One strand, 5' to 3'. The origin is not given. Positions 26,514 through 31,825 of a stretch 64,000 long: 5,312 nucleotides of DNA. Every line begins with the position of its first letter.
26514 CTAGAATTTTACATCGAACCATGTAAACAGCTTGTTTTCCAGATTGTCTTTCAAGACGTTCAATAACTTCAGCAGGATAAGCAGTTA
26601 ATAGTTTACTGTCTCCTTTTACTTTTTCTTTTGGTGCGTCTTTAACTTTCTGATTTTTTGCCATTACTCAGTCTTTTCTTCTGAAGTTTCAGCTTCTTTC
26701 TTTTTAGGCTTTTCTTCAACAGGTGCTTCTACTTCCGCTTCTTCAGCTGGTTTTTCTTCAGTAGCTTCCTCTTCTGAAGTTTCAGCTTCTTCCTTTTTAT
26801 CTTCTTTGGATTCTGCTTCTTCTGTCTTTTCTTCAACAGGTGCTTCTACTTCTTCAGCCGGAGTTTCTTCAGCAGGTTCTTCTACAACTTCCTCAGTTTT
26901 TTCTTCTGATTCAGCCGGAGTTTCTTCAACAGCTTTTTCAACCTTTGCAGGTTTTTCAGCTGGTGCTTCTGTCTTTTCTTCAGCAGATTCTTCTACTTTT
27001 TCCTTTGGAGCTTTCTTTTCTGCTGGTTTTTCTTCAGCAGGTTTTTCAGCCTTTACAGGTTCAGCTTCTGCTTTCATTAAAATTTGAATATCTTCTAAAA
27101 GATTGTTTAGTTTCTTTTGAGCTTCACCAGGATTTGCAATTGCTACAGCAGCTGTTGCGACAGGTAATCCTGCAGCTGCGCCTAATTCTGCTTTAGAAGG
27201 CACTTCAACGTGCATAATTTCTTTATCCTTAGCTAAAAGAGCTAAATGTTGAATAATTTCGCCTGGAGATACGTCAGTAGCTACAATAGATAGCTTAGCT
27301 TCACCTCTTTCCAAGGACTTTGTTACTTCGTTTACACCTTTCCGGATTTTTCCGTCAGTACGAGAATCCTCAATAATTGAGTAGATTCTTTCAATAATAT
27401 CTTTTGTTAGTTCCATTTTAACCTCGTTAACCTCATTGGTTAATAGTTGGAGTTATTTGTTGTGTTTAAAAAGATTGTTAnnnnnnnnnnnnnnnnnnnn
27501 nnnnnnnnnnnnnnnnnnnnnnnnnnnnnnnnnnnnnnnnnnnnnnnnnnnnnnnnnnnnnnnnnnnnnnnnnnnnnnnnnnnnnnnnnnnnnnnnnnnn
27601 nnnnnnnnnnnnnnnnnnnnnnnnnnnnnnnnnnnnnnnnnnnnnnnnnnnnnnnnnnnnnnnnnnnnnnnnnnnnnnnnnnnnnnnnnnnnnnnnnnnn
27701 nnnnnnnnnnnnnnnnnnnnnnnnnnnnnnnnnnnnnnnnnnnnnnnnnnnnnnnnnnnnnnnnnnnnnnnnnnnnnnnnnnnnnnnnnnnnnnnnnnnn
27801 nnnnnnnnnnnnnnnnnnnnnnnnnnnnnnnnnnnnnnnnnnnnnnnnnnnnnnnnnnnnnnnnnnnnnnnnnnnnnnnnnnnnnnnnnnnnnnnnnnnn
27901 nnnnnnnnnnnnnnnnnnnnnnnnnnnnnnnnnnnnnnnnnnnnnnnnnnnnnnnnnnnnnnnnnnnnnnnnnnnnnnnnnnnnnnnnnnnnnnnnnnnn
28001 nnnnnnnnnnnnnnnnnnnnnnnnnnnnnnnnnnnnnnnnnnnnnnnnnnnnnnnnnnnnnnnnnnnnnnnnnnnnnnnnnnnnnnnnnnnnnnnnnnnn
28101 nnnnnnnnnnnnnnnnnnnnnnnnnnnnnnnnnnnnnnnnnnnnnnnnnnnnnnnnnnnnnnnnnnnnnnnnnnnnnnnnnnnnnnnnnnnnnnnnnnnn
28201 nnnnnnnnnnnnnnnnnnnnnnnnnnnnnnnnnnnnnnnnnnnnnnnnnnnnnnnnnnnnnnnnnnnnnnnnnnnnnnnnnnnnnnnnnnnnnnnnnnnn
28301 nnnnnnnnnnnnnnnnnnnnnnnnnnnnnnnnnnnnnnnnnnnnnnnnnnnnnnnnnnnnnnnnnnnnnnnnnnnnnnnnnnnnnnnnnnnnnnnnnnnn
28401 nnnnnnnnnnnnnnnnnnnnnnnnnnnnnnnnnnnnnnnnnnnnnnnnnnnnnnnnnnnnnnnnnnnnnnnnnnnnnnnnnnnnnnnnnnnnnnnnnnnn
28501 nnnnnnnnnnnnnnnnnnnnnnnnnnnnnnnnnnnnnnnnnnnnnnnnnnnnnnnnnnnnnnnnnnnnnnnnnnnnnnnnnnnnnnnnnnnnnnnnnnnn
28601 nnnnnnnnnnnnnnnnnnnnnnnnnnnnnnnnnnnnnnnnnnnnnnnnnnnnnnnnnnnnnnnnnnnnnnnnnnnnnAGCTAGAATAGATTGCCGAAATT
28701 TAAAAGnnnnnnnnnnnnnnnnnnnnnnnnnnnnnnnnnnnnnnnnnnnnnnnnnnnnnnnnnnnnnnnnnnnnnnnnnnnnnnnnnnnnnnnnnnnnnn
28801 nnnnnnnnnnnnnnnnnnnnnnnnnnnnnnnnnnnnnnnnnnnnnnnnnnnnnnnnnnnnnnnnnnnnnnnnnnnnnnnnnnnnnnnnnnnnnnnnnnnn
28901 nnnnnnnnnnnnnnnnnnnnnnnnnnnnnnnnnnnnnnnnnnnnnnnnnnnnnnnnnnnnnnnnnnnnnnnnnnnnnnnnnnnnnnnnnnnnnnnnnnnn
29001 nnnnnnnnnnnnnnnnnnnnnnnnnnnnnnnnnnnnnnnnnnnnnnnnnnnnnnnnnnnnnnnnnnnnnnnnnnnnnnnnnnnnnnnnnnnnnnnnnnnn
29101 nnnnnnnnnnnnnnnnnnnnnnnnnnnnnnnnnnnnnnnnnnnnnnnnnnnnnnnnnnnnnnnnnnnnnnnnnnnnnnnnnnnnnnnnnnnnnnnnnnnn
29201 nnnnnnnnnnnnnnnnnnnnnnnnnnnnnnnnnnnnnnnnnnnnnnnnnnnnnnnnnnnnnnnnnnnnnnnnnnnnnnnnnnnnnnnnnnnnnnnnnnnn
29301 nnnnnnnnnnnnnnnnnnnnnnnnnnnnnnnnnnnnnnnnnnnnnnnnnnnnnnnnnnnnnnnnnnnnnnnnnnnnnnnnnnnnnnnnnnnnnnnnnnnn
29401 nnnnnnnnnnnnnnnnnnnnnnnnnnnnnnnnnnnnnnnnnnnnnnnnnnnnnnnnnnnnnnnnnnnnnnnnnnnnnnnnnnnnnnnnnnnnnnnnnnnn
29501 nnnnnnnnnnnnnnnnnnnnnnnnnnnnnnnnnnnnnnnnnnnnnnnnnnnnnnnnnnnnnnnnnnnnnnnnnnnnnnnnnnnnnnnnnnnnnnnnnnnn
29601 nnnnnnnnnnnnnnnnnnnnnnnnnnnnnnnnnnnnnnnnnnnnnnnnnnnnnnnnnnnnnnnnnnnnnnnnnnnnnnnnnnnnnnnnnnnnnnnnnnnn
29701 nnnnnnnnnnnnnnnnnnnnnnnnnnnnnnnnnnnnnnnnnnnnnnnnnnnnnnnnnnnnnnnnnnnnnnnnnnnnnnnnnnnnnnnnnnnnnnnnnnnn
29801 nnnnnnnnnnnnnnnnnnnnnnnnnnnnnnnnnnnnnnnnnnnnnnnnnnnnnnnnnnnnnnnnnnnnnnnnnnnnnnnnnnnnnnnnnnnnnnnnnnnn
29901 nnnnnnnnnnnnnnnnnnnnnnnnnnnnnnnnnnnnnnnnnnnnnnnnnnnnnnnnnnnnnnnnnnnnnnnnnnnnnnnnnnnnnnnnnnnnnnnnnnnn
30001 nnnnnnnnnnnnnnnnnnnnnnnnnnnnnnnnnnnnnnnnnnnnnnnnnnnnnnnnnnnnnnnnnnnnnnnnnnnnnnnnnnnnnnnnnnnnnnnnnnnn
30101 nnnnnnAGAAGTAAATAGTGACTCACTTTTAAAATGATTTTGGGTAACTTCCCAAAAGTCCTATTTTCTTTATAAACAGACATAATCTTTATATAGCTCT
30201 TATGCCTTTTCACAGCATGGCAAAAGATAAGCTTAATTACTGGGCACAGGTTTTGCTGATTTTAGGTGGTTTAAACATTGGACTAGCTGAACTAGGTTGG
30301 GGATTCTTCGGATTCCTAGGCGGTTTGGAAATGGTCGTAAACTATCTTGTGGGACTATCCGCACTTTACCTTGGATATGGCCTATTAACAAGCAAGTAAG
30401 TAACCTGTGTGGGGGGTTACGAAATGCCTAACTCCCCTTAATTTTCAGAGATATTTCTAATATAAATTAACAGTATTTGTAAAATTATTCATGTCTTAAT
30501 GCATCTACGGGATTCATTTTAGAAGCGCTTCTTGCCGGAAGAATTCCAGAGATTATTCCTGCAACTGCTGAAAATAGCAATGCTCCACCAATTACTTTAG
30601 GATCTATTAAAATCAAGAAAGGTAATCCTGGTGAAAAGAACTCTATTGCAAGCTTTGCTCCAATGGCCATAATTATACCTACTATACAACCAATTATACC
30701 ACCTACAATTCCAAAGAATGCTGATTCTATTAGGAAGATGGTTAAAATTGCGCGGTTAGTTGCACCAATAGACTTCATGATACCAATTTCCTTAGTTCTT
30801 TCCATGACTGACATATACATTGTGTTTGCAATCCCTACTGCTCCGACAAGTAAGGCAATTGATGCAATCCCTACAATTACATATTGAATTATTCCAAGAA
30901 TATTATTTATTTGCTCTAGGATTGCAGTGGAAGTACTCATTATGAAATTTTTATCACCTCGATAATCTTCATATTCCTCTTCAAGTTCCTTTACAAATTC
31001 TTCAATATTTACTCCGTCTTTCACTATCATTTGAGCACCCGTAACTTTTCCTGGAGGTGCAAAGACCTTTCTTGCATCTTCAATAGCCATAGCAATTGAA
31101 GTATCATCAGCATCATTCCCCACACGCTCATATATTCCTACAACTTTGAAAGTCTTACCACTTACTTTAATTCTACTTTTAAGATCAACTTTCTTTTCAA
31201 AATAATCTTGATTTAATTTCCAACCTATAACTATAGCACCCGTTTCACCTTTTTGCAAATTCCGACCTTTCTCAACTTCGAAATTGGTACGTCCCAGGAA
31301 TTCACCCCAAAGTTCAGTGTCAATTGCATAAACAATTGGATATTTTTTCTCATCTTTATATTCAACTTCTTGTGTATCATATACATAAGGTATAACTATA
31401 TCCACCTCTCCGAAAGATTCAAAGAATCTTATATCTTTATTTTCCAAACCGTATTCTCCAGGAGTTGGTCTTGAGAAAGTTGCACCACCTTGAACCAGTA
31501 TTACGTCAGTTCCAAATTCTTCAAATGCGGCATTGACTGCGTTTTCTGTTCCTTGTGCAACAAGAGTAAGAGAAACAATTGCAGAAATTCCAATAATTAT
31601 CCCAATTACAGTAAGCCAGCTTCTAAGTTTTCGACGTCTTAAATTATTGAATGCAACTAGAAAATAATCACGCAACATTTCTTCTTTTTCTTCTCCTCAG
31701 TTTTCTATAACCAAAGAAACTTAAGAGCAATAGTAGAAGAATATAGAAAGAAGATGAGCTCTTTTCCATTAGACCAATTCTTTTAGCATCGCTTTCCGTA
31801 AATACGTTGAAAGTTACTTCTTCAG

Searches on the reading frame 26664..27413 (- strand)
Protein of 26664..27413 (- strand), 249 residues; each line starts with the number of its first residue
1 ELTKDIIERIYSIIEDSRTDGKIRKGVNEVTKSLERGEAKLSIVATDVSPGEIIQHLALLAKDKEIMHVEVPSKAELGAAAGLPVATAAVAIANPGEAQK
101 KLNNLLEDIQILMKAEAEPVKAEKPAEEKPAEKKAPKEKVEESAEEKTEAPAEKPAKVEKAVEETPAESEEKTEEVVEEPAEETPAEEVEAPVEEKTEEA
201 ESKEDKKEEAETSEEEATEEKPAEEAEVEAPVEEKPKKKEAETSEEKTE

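Call 59: search_protein_families(library=pfam, proteins=[window:26664-27413:-], max_evalue=0.001)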
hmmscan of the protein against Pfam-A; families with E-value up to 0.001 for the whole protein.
window:26664-27413:- (249 aa): 1 family
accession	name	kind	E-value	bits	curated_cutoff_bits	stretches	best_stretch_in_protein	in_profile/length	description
PF01248.31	Ribosomal_L7Ae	-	6.2e-24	83.9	22.1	1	9-100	2-93/95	Ribosomal protein L7Ae/L30e/S12e/Gadd45 family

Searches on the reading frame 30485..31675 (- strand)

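Call 59: search_protein_families(library=pfam, proteins=[window:30485-31675:-], max_evalue=0.001)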
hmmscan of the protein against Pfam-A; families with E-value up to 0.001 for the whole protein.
window:30485-31675:- (396 aa): 2 families
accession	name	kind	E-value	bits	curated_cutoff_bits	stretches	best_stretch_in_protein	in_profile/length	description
PF12704.14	MacB_PCD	-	2e-23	84.2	27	1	19-233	1-206/207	MacB-like periplasmic core domain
PF02687.27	FtsX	-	3.2e-22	79.3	25.5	1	270-389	3-120/120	FtsX-like permease C-terminal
